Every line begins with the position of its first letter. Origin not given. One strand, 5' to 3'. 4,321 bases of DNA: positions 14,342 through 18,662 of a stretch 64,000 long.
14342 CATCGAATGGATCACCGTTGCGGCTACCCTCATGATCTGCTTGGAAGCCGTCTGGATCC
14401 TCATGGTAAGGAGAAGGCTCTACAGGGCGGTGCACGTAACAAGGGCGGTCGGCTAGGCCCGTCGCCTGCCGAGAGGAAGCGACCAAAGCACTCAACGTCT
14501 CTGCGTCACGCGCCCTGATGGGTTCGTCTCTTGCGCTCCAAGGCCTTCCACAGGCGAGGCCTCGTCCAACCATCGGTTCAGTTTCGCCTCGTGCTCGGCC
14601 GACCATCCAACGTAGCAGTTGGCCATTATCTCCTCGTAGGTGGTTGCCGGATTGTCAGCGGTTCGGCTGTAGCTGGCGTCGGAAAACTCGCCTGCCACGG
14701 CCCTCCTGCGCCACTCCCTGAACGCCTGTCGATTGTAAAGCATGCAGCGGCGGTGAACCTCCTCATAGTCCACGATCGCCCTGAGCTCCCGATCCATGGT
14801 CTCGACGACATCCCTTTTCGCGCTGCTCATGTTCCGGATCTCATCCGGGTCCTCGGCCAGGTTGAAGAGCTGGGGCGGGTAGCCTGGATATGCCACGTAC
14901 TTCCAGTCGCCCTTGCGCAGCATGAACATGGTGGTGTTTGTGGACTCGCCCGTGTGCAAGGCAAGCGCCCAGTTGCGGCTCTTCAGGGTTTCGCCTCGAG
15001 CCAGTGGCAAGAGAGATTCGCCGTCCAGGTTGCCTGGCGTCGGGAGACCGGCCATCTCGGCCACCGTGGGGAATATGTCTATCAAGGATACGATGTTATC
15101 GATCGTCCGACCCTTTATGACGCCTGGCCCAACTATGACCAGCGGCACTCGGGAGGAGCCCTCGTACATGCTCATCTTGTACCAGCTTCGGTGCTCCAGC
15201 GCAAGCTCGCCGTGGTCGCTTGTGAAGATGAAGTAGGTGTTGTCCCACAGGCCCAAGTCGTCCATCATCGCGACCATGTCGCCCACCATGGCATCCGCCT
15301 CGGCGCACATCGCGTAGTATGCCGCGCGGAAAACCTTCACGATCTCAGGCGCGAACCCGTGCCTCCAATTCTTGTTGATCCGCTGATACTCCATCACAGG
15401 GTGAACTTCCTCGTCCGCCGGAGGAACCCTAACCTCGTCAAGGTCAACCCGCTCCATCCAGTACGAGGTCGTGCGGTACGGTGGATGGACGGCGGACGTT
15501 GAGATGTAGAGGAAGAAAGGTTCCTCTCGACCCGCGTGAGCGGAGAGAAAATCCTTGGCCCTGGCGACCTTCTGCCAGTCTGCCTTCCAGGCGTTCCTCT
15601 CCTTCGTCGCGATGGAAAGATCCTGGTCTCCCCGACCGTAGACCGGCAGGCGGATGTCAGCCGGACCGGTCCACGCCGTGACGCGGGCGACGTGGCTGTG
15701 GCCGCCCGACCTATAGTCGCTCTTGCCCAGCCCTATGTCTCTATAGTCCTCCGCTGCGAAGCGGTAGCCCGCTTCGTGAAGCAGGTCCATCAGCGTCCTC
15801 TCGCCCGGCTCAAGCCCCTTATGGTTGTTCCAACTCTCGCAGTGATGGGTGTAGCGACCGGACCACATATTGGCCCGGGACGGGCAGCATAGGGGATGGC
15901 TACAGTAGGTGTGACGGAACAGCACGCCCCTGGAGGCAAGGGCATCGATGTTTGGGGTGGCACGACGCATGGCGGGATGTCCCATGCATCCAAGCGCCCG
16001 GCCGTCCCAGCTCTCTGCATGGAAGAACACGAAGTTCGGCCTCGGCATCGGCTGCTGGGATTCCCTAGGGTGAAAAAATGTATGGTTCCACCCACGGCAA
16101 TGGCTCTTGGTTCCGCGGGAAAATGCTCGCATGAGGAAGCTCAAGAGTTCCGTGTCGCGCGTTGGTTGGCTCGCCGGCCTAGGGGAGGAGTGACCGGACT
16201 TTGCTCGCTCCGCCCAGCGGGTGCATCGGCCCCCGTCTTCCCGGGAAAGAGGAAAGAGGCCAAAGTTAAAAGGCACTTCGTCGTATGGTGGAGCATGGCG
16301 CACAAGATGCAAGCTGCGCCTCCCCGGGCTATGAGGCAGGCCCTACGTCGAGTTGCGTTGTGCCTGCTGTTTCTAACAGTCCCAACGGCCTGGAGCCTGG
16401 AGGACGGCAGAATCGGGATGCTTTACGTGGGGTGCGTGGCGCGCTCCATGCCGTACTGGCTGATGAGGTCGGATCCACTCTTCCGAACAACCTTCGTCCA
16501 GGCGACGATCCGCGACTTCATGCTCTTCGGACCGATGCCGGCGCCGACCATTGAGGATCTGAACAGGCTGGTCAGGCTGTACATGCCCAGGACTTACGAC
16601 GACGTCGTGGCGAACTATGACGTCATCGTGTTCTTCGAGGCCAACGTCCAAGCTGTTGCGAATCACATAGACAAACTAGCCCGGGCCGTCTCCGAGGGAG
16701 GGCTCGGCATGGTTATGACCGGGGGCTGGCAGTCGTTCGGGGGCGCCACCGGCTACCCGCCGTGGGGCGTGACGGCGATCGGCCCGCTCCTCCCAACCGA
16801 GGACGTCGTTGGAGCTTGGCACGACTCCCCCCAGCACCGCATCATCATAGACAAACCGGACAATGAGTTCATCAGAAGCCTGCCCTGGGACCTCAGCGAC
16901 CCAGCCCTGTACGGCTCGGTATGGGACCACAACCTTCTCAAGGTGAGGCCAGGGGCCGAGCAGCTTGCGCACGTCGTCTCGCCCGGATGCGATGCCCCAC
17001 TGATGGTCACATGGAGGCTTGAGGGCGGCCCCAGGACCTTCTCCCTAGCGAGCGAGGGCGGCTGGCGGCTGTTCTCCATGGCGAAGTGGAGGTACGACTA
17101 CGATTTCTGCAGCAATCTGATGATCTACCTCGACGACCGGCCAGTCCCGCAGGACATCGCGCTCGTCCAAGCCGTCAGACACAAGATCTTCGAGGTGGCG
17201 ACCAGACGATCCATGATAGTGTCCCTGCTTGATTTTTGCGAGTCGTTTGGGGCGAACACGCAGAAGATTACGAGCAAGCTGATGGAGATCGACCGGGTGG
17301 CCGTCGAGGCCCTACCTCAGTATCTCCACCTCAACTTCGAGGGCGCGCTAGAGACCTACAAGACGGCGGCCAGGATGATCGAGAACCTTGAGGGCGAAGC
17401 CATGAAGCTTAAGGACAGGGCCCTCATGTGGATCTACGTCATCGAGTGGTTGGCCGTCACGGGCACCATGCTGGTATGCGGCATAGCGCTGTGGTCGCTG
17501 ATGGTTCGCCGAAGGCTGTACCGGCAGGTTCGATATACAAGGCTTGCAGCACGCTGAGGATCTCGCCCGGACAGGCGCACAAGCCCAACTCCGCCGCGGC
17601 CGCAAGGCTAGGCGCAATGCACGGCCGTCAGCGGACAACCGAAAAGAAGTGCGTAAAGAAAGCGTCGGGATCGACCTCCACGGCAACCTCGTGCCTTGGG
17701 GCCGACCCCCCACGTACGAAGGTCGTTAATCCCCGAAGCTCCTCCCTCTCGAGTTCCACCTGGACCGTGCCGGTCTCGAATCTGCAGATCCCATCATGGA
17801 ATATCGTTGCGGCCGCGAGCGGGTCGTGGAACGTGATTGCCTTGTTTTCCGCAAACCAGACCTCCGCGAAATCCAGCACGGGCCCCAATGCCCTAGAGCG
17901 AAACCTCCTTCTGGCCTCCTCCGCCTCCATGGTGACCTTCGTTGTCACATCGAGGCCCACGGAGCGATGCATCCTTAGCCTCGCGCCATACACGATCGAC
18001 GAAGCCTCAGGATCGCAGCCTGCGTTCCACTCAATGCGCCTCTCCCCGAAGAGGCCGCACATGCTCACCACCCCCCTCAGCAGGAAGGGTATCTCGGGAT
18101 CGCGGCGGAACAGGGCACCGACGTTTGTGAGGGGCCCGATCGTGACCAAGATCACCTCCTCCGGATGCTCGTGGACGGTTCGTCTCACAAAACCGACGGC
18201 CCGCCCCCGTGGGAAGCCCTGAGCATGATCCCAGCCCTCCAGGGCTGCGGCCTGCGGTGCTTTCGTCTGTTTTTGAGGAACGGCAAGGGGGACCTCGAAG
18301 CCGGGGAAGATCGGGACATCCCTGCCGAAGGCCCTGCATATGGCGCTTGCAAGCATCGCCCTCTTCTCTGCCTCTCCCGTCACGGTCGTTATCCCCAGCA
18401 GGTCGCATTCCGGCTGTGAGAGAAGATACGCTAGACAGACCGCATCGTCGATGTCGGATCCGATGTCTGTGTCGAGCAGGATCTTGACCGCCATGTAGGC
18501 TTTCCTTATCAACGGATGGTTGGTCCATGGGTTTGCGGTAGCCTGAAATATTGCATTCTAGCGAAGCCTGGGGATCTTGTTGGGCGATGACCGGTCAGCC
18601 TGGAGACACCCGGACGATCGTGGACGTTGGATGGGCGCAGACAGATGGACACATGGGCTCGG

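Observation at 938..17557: Seven-member paralogous family of secreted proteins sharing a C-terminal 'ALLW.YV.EW - TM - M.RRRLYR.V' anchoring module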

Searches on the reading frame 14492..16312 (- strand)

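Call 15: search_protein_families(library=pfam, proteins=[window:14492-16312:-], max_evalue=0.001)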
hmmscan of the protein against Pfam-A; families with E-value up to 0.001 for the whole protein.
window:14492-16312:- (606 aa): 3 families
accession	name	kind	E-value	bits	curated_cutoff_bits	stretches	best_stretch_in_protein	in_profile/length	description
PF00884.28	Sulfatase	-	1.3e-44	153.1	25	1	92-422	1-300/301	Sulfatase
PF16347.10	SGSH_C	-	5.2e-16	59.6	29.3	1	373-512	2-150/154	N-sulphoglucosamine sulphohydrolase, C-terminal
PF01663.27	Phosphodiest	-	5.1e-07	30.1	23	1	332-371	184-223/342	Type I phosphodiesterase / nucleotide pyrophosphatase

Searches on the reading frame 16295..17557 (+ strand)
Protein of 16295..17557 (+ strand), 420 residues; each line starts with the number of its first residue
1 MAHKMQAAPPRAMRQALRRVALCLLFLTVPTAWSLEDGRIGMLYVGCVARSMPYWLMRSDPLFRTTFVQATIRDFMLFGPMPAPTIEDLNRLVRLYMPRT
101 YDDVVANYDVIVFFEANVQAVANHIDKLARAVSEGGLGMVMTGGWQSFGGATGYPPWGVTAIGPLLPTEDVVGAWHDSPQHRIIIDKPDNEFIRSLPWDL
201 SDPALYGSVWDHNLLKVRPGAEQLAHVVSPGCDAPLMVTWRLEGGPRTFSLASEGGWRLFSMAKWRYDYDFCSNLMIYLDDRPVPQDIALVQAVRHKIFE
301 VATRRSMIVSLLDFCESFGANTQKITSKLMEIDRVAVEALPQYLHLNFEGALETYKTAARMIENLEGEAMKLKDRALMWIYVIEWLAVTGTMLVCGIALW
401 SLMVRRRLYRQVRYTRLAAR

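Call 12: search_protein_families(library=pfam, proteins=[window:16295-17557:+], max_evalue=1)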
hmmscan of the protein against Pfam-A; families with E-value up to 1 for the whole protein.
window:16295-17557:+ (420 aa): 2 families
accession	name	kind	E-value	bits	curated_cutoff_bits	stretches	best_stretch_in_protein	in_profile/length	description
PF07090.17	GATase1_like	-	0.0007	19.7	27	1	117-277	89-243/247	Putative glutamine amidotransferase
PF08848.17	DUF1818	-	0.13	12.9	25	1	311-368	38-95/113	Domain of unknown function (DUF1818)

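Call 13: search_protein_families(library=ncbifam, proteins=[window:16295-17557:+], max_evalue=1)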
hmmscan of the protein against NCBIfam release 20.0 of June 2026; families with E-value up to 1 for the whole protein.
window:16295-17557:+ (420 aa): 1 family
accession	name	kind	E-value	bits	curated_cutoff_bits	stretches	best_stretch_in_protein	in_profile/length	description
NF000165.3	AAC_6p_Entco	exception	0.029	14.2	300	1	314-373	25-84/178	aminoglycoside N-acetyltransferase AAC(6')-Ii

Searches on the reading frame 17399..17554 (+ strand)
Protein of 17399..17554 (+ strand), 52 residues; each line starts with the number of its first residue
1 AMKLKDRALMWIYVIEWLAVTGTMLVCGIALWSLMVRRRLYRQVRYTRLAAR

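Call 27: find_homologous_proteins(query=A2, max_evalue=0.001)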
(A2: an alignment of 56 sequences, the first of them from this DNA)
Query A2 (56 sequences) (52 aa, profile of the alignment): 101 proteins with E <= 0.001 among 197 candidates.
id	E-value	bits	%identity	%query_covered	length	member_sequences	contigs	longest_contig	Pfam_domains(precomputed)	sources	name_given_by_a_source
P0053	2.0e-22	96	65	100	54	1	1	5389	-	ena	-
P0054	5.1e-22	95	67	98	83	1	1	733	-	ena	-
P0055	6.6e-22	94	62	90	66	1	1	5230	-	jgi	-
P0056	7.2e-22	94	71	98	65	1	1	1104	-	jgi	jgi:hypothetical protein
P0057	1.9e-21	93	63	94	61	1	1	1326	-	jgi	jgi:hypothetical protein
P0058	2.9e-21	92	67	98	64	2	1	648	-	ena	-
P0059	3.0e-21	92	63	98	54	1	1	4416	-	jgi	jgi:hypothetical protein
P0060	4.1e-21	92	57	90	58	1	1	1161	-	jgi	jgi:hypothetical protein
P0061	4.4e-21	92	64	96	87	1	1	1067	-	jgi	jgi:hypothetical protein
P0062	4.9e-21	92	65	94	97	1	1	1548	-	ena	-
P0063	5.3e-21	92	67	100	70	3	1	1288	-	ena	-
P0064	5.9e-21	91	66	90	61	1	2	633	-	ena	-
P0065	6.6e-21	91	58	92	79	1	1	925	-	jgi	jgi:hypothetical protein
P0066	7.8e-21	91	62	96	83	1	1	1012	-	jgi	jgi:hypothetical protein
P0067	8.0e-21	91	64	90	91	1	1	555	-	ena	-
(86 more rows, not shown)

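Call 58: search_protein_representatives(alignment_id=A5)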
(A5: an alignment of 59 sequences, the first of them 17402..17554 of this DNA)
Query: 59 sequences, 60 profile positions. Proteins with E-value up to 0.001 (for the whole library): 419; up to 1e-10: 381; up to 1e-30: 0. The best 150 are listed.
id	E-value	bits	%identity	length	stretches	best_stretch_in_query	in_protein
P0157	4.8e-25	102.8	-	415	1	3-59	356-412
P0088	5.9e-25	102.5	-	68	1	3-59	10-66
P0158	8.5e-25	102.0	-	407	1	3-59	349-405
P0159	1.5e-24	101.2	-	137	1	3-58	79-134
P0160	1.5e-24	101.2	-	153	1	2-58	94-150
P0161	2.5e-24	100.5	-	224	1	2-59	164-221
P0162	9.1e-24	98.7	-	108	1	2-58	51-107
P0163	9.3e-24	98.7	-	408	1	3-58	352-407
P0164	1.0e-23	98.5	-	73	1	2-58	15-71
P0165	1.1e-23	98.5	-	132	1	2-57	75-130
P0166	1.2e-23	98.4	-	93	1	3-58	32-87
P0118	1.3e-23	98.2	-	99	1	3-59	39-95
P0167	1.4e-23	98.1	-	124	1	3-58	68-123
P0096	1.5e-23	98.0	-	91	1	2-57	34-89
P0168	1.6e-23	97.9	-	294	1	3-58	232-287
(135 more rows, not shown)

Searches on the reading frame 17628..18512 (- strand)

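Call 15: search_protein_families(library=pfam, proteins=[window:17628-18512:-], max_evalue=0.001)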
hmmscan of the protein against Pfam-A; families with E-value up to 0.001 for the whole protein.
window:17628-18512:- (294 aa): 1 family
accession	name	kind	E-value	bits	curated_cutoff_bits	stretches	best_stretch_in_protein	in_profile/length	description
PF01156.24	IU_nuc_hydro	-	9.1e-52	177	34.2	1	11-286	1-296/297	Inosine-uridine preferring nucleoside hydrolase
